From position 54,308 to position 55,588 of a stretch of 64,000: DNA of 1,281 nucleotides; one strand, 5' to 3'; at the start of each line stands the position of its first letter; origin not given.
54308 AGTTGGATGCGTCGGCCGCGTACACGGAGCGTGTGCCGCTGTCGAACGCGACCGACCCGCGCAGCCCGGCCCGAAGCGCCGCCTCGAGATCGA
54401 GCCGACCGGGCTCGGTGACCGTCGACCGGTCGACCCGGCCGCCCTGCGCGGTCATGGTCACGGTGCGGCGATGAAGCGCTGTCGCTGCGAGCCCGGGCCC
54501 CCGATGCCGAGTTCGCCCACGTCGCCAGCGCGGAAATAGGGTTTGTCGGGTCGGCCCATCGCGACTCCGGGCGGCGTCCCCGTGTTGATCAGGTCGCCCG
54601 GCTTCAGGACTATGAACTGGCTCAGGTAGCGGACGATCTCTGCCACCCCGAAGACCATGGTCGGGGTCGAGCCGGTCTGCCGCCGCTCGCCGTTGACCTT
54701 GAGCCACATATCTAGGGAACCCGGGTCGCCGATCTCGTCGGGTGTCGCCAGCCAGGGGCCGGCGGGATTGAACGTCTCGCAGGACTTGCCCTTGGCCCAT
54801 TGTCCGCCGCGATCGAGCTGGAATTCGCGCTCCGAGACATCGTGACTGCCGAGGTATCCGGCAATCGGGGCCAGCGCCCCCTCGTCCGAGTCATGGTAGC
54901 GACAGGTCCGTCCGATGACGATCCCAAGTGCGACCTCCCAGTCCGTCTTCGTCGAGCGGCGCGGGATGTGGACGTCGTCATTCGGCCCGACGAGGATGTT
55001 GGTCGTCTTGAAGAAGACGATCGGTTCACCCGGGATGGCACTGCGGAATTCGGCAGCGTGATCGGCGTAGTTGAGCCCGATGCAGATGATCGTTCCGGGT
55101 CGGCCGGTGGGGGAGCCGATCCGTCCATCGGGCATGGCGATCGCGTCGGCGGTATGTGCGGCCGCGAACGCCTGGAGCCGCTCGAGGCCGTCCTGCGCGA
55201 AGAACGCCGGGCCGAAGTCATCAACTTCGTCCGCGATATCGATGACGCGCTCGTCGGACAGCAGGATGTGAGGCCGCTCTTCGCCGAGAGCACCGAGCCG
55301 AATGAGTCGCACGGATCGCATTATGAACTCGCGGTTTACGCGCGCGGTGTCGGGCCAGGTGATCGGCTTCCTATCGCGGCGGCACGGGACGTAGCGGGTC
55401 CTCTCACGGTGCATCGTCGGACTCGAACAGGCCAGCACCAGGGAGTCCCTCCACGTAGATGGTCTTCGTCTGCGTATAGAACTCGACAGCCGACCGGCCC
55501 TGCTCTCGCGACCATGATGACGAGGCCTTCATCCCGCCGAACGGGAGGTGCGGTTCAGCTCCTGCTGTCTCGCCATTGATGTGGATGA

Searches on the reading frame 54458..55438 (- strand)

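Call 34: search_protein_families(library=pfam, proteins=[window:54458-55438:-], max_evalue=0.01)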
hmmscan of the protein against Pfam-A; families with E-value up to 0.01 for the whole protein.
window:54458-55438:- (326 aa): 1 family
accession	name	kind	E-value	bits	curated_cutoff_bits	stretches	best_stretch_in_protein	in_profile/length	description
PF01557.24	FAA_hydrolase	-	9.7e-59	199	23.9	1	116-322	1-213/214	Fumarylacetoacetate (FAA) hydrolase C-terminal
